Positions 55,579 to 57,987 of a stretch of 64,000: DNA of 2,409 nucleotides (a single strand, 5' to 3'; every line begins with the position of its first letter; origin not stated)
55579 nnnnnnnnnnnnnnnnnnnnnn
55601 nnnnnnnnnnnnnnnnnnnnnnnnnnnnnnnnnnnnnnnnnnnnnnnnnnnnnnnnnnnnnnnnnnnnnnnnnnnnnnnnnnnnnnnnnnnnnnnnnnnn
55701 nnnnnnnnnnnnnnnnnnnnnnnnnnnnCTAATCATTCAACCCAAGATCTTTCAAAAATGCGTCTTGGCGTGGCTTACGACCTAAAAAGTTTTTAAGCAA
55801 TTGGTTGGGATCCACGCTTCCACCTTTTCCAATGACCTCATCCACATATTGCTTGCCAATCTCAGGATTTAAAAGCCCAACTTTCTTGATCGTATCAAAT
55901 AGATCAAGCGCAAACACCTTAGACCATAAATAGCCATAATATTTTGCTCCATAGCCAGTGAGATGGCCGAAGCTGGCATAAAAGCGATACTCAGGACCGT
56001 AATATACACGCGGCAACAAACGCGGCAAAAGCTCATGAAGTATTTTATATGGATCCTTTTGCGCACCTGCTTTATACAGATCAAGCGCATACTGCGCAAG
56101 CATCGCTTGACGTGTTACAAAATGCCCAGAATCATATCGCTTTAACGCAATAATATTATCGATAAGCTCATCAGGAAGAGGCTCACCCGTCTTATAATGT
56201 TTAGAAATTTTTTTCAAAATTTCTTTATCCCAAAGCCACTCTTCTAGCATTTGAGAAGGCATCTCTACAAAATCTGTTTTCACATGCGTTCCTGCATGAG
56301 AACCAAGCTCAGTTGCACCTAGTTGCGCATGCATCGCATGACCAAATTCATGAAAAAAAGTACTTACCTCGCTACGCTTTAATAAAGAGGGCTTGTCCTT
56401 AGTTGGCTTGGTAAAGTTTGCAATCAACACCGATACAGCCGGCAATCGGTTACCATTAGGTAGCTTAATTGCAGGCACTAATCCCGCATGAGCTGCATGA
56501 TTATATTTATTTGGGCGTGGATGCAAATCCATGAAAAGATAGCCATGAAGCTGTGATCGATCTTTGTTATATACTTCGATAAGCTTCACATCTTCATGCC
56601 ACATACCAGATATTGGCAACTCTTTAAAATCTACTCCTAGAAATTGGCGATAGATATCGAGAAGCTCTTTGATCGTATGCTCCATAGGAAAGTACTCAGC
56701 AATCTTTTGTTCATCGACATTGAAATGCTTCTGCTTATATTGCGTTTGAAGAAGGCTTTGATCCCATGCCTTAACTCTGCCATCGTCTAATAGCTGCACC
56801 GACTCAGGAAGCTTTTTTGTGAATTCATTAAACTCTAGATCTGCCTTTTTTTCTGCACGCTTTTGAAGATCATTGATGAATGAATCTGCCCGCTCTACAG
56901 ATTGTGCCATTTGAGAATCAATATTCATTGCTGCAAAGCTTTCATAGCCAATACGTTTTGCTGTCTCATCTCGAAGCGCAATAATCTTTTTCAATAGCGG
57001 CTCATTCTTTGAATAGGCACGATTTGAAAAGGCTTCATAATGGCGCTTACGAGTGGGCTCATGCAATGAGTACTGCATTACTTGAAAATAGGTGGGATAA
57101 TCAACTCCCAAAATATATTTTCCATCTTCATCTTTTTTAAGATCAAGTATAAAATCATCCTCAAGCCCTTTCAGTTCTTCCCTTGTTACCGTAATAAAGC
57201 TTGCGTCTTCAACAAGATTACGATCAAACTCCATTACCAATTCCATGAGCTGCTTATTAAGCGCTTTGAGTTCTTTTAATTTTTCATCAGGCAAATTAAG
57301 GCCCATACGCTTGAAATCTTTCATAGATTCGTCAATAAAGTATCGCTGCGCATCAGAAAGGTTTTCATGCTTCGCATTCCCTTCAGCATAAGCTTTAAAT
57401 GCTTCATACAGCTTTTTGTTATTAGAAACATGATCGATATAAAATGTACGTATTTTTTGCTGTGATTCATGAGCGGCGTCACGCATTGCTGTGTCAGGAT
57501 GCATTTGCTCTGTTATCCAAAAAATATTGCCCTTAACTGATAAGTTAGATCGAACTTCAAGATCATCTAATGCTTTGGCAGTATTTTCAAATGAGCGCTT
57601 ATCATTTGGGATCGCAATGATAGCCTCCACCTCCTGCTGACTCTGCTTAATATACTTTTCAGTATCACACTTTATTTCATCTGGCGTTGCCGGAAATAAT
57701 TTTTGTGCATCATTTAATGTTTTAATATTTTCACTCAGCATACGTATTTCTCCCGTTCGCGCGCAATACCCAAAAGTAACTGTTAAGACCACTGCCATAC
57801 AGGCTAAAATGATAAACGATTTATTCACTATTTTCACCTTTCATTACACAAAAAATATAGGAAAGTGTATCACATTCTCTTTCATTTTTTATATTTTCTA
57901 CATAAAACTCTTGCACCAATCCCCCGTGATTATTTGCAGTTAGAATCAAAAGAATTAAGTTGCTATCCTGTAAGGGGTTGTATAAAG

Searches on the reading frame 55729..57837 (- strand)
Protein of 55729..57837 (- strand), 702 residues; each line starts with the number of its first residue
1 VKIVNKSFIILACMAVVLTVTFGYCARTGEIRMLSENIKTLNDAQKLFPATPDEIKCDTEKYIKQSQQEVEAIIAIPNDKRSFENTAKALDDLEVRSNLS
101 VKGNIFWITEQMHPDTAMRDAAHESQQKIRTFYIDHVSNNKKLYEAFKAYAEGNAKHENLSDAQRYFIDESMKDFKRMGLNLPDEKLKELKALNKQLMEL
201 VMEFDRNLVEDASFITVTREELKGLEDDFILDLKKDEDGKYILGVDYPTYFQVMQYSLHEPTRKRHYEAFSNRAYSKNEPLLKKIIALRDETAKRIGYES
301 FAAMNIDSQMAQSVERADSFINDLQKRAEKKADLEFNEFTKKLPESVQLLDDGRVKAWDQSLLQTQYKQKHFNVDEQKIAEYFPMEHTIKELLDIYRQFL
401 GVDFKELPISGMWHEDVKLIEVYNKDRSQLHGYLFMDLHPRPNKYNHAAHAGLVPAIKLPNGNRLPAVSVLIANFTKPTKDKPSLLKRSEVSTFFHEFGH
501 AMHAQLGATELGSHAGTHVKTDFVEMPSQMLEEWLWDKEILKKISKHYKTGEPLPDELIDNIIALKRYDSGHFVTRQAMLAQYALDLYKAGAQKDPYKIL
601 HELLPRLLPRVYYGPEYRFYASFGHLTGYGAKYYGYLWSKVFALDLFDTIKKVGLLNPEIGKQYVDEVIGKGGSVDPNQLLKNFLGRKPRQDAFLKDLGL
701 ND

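Call 68: search_protein_families(library=pfam, proteins=[window:55729-57837:-], max_evalue=0.0001)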
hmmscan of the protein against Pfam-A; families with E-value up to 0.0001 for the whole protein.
window:55729-57837:- (702 aa): 2 families
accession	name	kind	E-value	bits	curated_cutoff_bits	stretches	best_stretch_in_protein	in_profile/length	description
PF01432.26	Peptidase_M3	-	2.5e-117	393.5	27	1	253-699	1-456/457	Peptidase family M3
PF19310.4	TOP_N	-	2.7e-07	30.9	27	1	116-186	54-122/123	Neurolysin/Thimet oligopeptidase, N-terminal domain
